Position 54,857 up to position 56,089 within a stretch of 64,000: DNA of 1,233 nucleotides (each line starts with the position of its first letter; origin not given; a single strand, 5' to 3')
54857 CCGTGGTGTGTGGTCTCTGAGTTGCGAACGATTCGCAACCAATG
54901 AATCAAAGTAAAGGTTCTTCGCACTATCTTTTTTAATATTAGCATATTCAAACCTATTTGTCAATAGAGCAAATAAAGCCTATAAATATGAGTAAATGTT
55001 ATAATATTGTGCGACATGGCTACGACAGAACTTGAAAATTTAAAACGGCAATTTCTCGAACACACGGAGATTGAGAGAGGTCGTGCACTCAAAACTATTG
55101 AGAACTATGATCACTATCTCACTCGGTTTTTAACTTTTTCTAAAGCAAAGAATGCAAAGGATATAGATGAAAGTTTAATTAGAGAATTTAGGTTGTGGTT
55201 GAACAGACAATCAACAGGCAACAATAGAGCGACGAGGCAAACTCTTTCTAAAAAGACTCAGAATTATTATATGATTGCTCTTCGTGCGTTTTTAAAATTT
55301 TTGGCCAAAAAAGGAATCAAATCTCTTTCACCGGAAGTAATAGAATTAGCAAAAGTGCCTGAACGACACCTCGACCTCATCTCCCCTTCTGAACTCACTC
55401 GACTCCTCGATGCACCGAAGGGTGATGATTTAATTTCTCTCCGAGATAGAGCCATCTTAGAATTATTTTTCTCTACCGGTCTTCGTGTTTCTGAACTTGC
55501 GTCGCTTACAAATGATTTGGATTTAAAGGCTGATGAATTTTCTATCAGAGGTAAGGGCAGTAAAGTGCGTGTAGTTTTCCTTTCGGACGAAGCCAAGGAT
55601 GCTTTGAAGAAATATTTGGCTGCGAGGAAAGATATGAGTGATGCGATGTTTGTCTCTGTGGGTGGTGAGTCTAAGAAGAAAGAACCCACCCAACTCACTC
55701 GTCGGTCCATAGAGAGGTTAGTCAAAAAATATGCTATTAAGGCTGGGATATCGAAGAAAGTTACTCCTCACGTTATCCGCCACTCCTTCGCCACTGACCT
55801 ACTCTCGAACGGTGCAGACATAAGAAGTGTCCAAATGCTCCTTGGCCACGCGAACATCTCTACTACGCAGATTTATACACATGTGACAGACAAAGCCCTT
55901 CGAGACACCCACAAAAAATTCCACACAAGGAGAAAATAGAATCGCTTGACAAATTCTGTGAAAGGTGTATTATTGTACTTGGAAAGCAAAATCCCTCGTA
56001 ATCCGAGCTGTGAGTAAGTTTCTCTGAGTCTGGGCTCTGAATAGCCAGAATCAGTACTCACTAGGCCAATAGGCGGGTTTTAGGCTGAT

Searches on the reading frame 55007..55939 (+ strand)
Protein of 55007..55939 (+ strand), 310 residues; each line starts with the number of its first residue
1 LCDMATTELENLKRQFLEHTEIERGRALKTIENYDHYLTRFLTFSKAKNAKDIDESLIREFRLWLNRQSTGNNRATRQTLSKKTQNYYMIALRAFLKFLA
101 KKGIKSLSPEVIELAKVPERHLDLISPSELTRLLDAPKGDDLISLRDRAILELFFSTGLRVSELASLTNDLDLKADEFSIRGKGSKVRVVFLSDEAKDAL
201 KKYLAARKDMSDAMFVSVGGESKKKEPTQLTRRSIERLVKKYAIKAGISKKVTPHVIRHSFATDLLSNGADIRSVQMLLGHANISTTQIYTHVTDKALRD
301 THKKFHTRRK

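Call 10: search_protein_families(library=pfam, proteins=[window:55007-55939:+], max_evalue=1)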
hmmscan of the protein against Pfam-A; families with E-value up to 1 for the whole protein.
window:55007-55939:+ (310 aa): 6 families
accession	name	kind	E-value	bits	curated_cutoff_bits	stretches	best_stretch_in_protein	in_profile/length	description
PF00589.27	Phage_integrase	-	9.9e-45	152.8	27.1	1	126-295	4-170/172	Phage integrase family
PF13495.12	Phage_int_SAM_4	-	8.4e-12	45.8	27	2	15-68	4-56/85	Phage integrase, N-terminal SAM-like domain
PF02899.23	Phage_int_SAM_1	-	7.3e-10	39.4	22.3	1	15-103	3-83/83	Phage integrase, N-terminal SAM-like domain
PF13102.12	Phage_int_SAM_5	-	3.5e-08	34.1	22.3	1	18-109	8-92/98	Phage integrase SAM-like domain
PF13024.11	DUF3884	-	0.036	14.1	21.7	1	42-73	7-36/73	Protein of unknown function (DUF3884)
PF09701.15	Cas_Cmr5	-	0.27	11.9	21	1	40-99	44-109/119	CRISPR-associated protein (Cas_Cmr5)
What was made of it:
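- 55007..55939 (+): Xer-family tyrosine recombinase gene (310 aa). Its last 31 nt (55910-55940) form the left copy of the direct repeat. Pfam Phage_integrase plus SAM-like N-domains (call 10).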

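Call 81: search_protein_families(library=ncbifam, proteins=[window:55007-55936:+], max_evalue=0.001)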
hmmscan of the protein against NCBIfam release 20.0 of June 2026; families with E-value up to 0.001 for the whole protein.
window:55007-55936:+ (310 aa): 12 families
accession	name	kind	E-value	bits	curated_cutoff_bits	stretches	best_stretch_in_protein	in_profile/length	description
TIGR02225.1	recomb_XerD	equivalog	3.8e-75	252.9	329.6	1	15-308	2-289/290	site-specific tyrosine recombinase XerD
NF001399.0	PRK00283.1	subfamily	1.6e-73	247.6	279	1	12-309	8-299/300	tyrosine recombinase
TIGR02224.1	recomb_XerC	equivalog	4e-71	239.8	335.15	1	15-309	2-293/295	tyrosine recombinase XerC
NF040815.2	recomb_XerA_Arch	equivalog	4e-70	236.4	220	1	15-300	2-261/263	site-specific tyrosine recombinase/integron integrase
NF002331.0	PRK01287.1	subfamily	3.7e-49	167.6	371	1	7-307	24-326/365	site-specific tyrosine recombinase XerC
TIGR02249.1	integrase_gron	subfamily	2.2e-40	138.9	265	2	220-296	227-303/315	integron integrase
NF003462.0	PRK05084.1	equivalog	7e-36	123.7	267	1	146-305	196-356/360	tyrosine recombinase XerS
NF011946.0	PRK15417.1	equivalog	3.1e-25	89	435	2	233-294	255-316/337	integron integrase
NF007370.0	PRK09870.1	subfamily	2.9e-16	59.7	221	1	123-292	11-178/200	tyrosine-type DNA invertase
NF007371.0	PRK09871.1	subfamily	8.4e-16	58.1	222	1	145-292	26-173/198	tyrosine-type DNA invertase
NF040693.1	recomb_GmtY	equivalog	6.4e-08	32.3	340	1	201-299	337-438/441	gamma-mobile-trio recombinase GmtY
NF041502.1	integrase_1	equivalog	2.5e-05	23.2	350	0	245-298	312-365/484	site-specific integrase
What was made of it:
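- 55007..55939 (+): NCBIfam matches XerD/XerC/XerA models, and only NF040815 (XerA/integron-integrase type) passes its cut-off (call 81).
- The adjacent gene encodes a recombinase of the right family (call 81).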
